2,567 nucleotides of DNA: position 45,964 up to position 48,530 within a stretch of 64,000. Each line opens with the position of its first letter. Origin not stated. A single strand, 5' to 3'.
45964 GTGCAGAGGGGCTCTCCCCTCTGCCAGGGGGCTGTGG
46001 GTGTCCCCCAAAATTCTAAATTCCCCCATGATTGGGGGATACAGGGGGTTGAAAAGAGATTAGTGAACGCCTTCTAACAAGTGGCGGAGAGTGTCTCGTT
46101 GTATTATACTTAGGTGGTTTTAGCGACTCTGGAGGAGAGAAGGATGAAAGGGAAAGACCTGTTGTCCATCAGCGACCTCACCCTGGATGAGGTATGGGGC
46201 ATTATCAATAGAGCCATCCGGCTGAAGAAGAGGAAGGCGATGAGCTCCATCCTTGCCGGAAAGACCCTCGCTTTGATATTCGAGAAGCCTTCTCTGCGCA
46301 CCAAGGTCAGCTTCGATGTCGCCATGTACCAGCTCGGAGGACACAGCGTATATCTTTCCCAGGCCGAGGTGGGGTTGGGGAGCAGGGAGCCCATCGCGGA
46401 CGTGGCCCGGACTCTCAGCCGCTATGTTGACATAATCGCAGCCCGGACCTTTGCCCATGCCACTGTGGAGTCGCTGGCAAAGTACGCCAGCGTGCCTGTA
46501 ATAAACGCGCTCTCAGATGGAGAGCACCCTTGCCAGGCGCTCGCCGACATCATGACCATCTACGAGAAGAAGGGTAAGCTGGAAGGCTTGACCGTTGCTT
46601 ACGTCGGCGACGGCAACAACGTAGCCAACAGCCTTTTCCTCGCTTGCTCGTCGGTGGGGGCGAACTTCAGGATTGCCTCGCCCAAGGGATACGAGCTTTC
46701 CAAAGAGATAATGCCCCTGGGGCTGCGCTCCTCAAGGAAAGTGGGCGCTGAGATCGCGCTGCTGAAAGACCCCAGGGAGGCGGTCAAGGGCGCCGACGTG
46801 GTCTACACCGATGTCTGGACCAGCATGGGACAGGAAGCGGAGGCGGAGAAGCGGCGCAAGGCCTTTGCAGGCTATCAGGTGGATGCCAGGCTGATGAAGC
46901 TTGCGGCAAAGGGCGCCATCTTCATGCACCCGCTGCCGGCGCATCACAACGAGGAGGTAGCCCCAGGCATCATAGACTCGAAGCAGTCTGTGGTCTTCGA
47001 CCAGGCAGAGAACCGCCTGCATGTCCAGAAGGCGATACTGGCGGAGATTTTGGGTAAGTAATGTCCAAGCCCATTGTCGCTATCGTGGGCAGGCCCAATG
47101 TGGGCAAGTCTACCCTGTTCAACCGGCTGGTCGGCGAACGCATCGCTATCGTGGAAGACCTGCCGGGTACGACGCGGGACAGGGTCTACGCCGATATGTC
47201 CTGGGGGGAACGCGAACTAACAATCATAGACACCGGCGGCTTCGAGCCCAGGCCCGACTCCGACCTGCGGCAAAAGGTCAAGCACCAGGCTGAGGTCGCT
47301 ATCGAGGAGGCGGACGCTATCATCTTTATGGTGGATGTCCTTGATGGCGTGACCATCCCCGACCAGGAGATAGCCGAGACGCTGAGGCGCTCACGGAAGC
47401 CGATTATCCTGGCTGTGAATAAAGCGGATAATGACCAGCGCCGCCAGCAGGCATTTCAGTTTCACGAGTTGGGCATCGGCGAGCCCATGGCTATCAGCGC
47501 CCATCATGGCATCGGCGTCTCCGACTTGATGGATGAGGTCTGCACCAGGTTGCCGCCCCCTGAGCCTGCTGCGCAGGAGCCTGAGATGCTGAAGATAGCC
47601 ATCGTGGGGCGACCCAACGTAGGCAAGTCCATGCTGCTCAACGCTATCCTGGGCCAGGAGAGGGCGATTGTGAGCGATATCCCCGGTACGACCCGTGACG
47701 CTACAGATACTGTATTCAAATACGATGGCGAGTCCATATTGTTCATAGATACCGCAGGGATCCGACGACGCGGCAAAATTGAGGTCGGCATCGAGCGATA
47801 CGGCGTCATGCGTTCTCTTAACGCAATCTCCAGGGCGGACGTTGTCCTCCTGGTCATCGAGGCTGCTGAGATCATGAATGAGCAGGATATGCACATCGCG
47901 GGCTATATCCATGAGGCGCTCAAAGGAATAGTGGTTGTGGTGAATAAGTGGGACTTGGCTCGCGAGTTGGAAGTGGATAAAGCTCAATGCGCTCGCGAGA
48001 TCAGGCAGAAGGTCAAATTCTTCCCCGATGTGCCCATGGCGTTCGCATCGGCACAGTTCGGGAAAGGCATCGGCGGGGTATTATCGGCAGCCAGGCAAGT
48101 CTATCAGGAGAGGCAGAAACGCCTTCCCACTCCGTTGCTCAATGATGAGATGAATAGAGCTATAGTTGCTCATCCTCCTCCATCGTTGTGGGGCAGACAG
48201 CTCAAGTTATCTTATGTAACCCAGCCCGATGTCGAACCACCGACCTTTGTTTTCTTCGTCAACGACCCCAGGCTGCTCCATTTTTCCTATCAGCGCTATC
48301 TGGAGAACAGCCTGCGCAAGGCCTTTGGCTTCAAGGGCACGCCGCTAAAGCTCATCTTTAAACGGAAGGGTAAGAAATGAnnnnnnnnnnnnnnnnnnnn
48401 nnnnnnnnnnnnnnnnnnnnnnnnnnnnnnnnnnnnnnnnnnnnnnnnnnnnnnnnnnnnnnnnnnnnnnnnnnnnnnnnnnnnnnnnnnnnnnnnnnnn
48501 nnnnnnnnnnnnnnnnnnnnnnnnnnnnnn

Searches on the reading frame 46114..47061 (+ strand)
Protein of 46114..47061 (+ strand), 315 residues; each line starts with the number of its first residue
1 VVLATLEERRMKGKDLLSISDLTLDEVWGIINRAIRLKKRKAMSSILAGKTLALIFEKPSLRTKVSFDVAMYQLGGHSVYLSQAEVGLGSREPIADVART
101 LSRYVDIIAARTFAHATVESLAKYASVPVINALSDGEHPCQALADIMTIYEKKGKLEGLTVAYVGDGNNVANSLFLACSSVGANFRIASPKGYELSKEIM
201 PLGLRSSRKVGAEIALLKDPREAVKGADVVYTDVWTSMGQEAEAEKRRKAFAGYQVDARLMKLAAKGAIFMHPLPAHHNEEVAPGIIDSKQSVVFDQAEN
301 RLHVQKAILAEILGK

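Call 26: search_protein_families(library=pfam, proteins=[window:46114-47061:+], max_evalue=0.01)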
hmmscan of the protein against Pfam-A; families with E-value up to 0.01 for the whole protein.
window:46114-47061:+ (315 aa): 2 families
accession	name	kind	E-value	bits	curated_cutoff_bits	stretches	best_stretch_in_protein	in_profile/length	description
PF00185.30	OTCace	-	8.7e-58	195.3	29.4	1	157-310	1-155/157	Aspartate/ornithine carbamoyltransferase, Asp/Orn binding domain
PF02729.26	OTCace_N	-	5.9e-50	169.6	29.9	1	14-151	1-148/148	Aspartate/ornithine carbamoyltransferase, carbamoyl-P binding domain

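Call 61: find_homologous_proteins(query=window:46144-47061:+, max_evalue=1e-60)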
Query window:46144-47061:+ (305 aa): 7997 proteins with E <= 1e-60 among 8000 candidates; the best 120 are listed.
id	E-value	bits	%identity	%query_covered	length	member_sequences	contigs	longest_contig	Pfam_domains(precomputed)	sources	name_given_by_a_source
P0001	8.3e-187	638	96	100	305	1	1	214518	PF00185.31,PF02729.27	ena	-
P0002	1.0e-181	621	94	100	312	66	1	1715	PF00185.31,PF02729.27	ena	-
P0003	1.2e-179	614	93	100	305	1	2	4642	PF00185.31,PF02729.27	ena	-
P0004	2.0e-179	613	93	100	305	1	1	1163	PF00185.31,PF02729.27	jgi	jgi:ornithine carbamoyltransferase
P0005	3.2e-179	613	92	100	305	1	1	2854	PF00185.31,PF02729.27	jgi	-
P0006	3.4e-179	613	93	100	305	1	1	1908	PF00185.31,PF02729.27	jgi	-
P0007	5.6e-179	612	92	100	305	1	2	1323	PF00185.31,PF02729.27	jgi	-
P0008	5.9e-179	612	93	100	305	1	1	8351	PF00185.31,PF02729.27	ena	-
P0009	6.7e-179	612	92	100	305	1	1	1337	PF00185.31,PF02729.27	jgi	-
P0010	7.4e-179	611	92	100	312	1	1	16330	PF00185.31,PF02729.27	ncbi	-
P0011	7.5e-179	611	93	100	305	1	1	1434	PF00185.31,PF02729.27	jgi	jgi:ornithine carbamoyltransferase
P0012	1.4e-178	611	92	100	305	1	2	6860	PF00185.31,PF02729.27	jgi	-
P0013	1.5e-178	610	92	100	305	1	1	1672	PF00185.31,PF02729.27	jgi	-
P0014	2.1e-178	610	92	100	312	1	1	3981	PF00185.31,PF02729.27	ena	-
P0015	3.3e-178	609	92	100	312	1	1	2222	PF00185.31,PF02729.27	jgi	jgi:ornithine carbamoyltransferase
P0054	1.1e-172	591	89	100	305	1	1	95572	PF00185.31,PF02729.27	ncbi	-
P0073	4.7e-166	569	87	100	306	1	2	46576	PF00185.31,PF02729.27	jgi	jgi:ornithine carbamoyltransferase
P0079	1.9e-161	554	85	100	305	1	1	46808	PF00185.31,PF02729.27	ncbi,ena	-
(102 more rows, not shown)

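Call 62: find_encoding_contigs(protein=P0001, flank=10000, max_places=2)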
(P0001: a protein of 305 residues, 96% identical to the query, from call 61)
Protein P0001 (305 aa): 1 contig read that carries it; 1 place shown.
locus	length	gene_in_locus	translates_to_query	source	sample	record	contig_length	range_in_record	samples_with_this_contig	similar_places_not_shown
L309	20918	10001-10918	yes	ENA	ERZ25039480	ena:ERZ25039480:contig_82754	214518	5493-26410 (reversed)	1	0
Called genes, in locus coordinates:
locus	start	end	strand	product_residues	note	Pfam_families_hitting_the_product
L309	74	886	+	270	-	PF00378:ECH_1, PF16113:ECH_2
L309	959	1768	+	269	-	PF00378:ECH_1, PF16113:ECH_2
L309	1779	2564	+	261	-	PF00378:ECH_1, PF16113:ECH_2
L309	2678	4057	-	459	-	PF18073:Zn_ribbon_LapB, PF13481:AAA_25, PF03796:DnaB_C (faint), PF06745:ATPase (weak), PF13541:ChlI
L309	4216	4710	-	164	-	PF00903:Glyoxalase, PF13468:Glyoxalase_3 (faint), PF13669:Glyoxalase_4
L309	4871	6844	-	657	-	PF00724:Oxidored_FMN, PF01266:DAO (faint), PF13738:Pyr_redox_3 (faint), PF03486:HI0933_like (weak), PF07992:Pyr_redox_2, PF12831:FAD_oxidored, PF13450:NAD_binding_8 (weak), PF00070:Pyr_redox, +4 more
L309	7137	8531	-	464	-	PF00109:ketoacyl-synt, PF02801:Ketoacyl-synt_C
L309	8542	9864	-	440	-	PF08245:Mur_ligase_M, PF02875:Mur_ligase_C, PF27239:FOL3_C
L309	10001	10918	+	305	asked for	PF02729:OTCace_N, PF00185:OTCace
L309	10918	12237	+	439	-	PF00005:ABC_tran (faint), PF00009:GTP_EFTU, PF01926:MMR_HSR1, PF02421:FeoB_N, PF00009:GTP_EFTU, PF01926:MMR_HSR1, PF02421:FeoB_N, PF14714:KH_dom-like, +6 more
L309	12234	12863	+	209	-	PF02660:G3P_acyltransf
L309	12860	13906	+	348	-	PF01210:NAD_Gly3P_dh_N, PF02558:ApbA, PF07479:NAD_Gly3P_dh_C, PF20618:GPD_NAD_C_bact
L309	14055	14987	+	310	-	PF00106:adh_short, PF08659:KR, PF13561:adh_short_C2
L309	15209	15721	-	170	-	PF01782:RimM, PF05239:PRC, PF24986:PRC_RimM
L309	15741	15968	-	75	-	PF13083:KH_KhpA-B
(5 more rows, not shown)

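Call 63: find_encoding_contigs(protein=P0054, flank=10000, max_places=2)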
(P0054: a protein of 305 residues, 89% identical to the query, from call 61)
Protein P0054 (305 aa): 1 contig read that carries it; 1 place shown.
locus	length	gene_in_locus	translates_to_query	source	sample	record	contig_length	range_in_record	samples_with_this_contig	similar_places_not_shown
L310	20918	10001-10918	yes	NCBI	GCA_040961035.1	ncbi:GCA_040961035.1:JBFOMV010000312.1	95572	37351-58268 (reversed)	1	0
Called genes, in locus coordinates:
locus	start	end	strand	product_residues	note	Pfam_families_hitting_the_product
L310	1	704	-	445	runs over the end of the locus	PF10396:TrmE_N, PF12631:MnmE_helical, PF00009:GTP_EFTU (faint), PF00350:Dynamin_N (faint), PF01926:MMR_HSR1, PF02421:FeoB_N, PF02492:cobW (faint)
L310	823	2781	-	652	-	PF00724:Oxidored_FMN, PF00070:Pyr_redox (weak), PF00890:FAD_binding_2 (weak), PF03486:HI0933_like (weak), PF07992:Pyr_redox_2, PF12831:FAD_oxidored, PF13738:Pyr_redox_3, PF00070:Pyr_redox, +5 more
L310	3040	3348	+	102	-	PF03551:PadR, PF13601:HTH_34 (weak)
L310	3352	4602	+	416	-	PF07690:MFS_1, PF12832:MFS_1_like, PF00083:Sugar_tr (weak), PF07690:MFS_1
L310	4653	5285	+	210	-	PF01936:NYN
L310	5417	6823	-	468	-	PF18073:Zn_ribbon_LapB, PF13481:AAA_25, PF03796:DnaB_C (faint), PF06745:ATPase (weak), PF13541:ChlI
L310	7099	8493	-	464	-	PF00108:Thiolase_N (faint), PF00109:ketoacyl-synt, PF02801:Ketoacyl-synt_C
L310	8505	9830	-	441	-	PF08245:Mur_ligase_M, PF02875:Mur_ligase_C, PF27239:FOL3_C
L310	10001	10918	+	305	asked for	PF02729:OTCace_N, PF00185:OTCace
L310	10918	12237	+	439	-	PF00009:GTP_EFTU (weak), PF01926:MMR_HSR1, PF02421:FeoB_N, PF00009:GTP_EFTU, PF01926:MMR_HSR1, PF02421:FeoB_N, PF04548:AIG1 (weak), PF14714:KH_dom-like, +6 more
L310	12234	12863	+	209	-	PF02660:G3P_acyltransf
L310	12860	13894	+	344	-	PF01210:NAD_Gly3P_dh_N, PF02558:ApbA, PF03446:NAD_binding_2 (weak), PF03807:F420_oxidored (weak), PF07479:NAD_Gly3P_dh_C, PF20618:GPD_NAD_C_bact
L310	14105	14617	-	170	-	PF01782:RimM, PF05239:PRC, PF24986:PRC_RimM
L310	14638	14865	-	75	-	PF13083:KH_KhpA-B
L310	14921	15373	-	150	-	PF00886:Ribosomal_S16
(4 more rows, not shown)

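Call 64: find_encoding_contigs(protein=P0073, flank=10000, max_places=2)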
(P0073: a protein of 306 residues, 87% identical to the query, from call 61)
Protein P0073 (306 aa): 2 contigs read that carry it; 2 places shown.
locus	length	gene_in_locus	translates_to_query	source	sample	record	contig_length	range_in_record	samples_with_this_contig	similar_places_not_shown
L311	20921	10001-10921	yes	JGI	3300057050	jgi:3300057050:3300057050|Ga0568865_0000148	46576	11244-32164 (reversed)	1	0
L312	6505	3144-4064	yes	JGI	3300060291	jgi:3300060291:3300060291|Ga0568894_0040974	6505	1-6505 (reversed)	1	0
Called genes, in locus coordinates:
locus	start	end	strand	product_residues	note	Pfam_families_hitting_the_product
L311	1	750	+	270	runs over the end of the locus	PF00378:ECH_1, PF16113:ECH_2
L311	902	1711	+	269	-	PF00378:ECH_1, PF16113:ECH_2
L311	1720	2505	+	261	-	PF00378:ECH_1, PF16113:ECH_2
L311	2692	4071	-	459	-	PF18073:Zn_ribbon_LapB, PF13481:AAA_25, PF03796:DnaB_C (faint), PF06745:ATPase (weak), PF13541:ChlI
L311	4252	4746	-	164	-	PF00903:Glyoxalase, PF13468:Glyoxalase_3 (faint), PF13669:Glyoxalase_4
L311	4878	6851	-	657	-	PF00724:Oxidored_FMN, PF01266:DAO (faint), PF00890:FAD_binding_2 (weak), PF03486:HI0933_like (weak), PF07992:Pyr_redox_2, PF12831:FAD_oxidored, PF13450:NAD_binding_8 (weak), PF00070:Pyr_redox, +4 more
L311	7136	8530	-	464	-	PF00109:ketoacyl-synt, PF00108:Thiolase_N (faint), PF02801:Ketoacyl-synt_C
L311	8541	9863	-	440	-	PF08245:Mur_ligase_M, PF02875:Mur_ligase_C, PF27239:FOL3_C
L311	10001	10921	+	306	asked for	PF02729:OTCace_N, PF00185:OTCace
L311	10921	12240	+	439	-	PF00005:ABC_tran (faint), PF00009:GTP_EFTU (weak), PF01926:MMR_HSR1, PF02421:FeoB_N, PF01926:MMR_HSR1, PF02421:FeoB_N, PF00009:GTP_EFTU, PF14714:KH_dom-like, +6 more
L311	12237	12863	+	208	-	PF02660:G3P_acyltransf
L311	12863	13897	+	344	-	PF01210:NAD_Gly3P_dh_N, PF02558:ApbA (weak), PF03807:F420_oxidored (faint), PF07479:NAD_Gly3P_dh_C, PF20618:GPD_NAD_C_bact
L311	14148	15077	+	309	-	PF00106:adh_short, PF08659:KR, PF13561:adh_short_C2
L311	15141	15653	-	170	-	PF01782:RimM, PF05239:PRC, PF24986:PRC_RimM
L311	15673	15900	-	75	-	PF13083:KH_KhpA-B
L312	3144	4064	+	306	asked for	PF02729:OTCace_N, PF00185:OTCace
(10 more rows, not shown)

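Call 65: find_encoding_contigs(protein=P0079, flank=10000, max_places=2)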
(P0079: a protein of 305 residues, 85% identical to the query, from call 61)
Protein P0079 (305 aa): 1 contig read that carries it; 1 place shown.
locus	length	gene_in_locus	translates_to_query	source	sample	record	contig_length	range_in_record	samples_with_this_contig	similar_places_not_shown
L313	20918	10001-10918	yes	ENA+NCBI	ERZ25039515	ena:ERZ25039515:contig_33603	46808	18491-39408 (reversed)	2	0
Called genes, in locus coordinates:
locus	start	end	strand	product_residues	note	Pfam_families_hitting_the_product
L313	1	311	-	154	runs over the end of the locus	PF00903:Glyoxalase, PF13468:Glyoxalase_3 (faint), PF13669:Glyoxalase_4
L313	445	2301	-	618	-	PF00724:Oxidored_FMN, PF01266:DAO (faint), PF00890:FAD_binding_2 (faint), PF03486:HI0933_like (weak), PF07992:Pyr_redox_2, PF12831:FAD_oxidored, PF13450:NAD_binding_8 (weak), PF00070:Pyr_redox, +4 more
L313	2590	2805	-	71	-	-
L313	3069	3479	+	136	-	PF02036:SCP2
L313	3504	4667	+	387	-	PF00465:Fe-ADH, PF13685:Fe-ADH_2, PF25137:ADH_Fe_C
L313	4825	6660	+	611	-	PF02730:AFOR_N, PF01314:AFOR_C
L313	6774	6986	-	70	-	PF00890:FAD_binding_2 (weak), PF01266:DAO (weak), PF13450:NAD_binding_8 (weak)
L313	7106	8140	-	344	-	PF00109:ketoacyl-synt, PF02801:Ketoacyl-synt_C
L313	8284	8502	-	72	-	-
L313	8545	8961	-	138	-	PF02875:Mur_ligase_C, PF27239:FOL3_C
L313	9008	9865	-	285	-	PF08245:Mur_ligase_M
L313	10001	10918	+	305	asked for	PF02729:OTCace_N, PF00185:OTCace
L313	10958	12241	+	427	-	PF00009:GTP_EFTU (weak), PF00350:Dynamin_N (faint), PF01926:MMR_HSR1, PF02421:FeoB_N, PF01926:MMR_HSR1, PF02421:FeoB_N, PF00009:GTP_EFTU (weak), PF14714:KH_dom-like, +1 more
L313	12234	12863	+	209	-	PF02660:G3P_acyltransf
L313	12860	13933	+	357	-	PF01210:NAD_Gly3P_dh_N, PF02558:ApbA (weak), PF07479:NAD_Gly3P_dh_C, PF20618:GPD_NAD_C_bact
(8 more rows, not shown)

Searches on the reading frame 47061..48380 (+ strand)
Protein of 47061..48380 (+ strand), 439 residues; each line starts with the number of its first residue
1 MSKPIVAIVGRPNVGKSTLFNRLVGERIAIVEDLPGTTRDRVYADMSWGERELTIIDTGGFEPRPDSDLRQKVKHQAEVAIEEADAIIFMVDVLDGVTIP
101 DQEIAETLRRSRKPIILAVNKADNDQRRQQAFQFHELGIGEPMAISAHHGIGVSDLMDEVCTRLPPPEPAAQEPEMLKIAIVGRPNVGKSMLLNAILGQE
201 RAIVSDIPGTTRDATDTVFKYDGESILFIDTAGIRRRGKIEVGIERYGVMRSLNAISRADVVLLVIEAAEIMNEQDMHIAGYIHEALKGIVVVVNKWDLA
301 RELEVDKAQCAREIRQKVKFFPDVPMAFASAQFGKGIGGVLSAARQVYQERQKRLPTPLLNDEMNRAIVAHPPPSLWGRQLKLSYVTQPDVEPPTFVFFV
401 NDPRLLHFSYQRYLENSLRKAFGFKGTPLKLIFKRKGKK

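Call 108: search_protein_families(library=pfam, proteins=[window:47061-48380:+], max_evalue=0.01)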
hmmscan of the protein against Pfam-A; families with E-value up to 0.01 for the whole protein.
window:47061-48380:+ (439 aa): 21 families
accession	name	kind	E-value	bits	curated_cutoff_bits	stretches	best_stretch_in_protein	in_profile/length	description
PF01926.29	MMR_HSR1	-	9.3e-63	209.8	21.9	2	6-121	2-113/113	50S ribosome-binding GTPase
PF14714.11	KH_dom-like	-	1.1e-31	109.4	27.3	1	354-434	1-81/81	KH-domain-like of EngA bacterial GTPase enzymes, C-terminal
PF02421.24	FeoB_N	-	1.5e-28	99.8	27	2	178-313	2-133/156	Ferrous iron transport protein B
PF00009.33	GTP_EFTU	-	1.4e-22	80.6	26.5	2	208-347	53-185/188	Elongation factor Tu GTP binding domain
PF00350.29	Dynamin_N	-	4.6e-16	59.7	27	2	6-38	1-33/168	Dynamin family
PF04548.22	AIG1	-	2.3e-12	47.2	27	2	178-281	2-105/212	AIG1 family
PF03193.22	RsgA_GTPase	-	3.3e-09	37.2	30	0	179-236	109-170/174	RsgA GTPase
PF00071.28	Ras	-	7.9e-08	32.5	21.6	0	178-313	1-130/162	Ras family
PF00005.33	ABC_tran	-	1.2e-06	29.6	25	0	178-207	13-42/137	ABC transporter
PF09439.16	SRPRB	-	5e-06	26.5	25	1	2-93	2-82/178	Signal recognition particle receptor beta subunit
PF08477.19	Roc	-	1.2e-05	26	27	0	6-31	2-27/119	Ras of Complex, Roc, domain of DAPkinase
PF10662.15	PduV-EutP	-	1.9e-05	25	21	0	79-158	59-139/143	Ethanolamine utilisation - propanediol utilisation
PF13401.12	AAA_22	-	6.2e-05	23.8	27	0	3-27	5-29/130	AAA domain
PF00025.27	Arf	-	6.8e-05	22.8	22.3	0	7-130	18-133/174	ADP-ribosylation factor family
PF02492.25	cobW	-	0.00014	21.9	20.7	0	226-317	86-175/180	CobW/HypB/UreG, nucleotide-binding domain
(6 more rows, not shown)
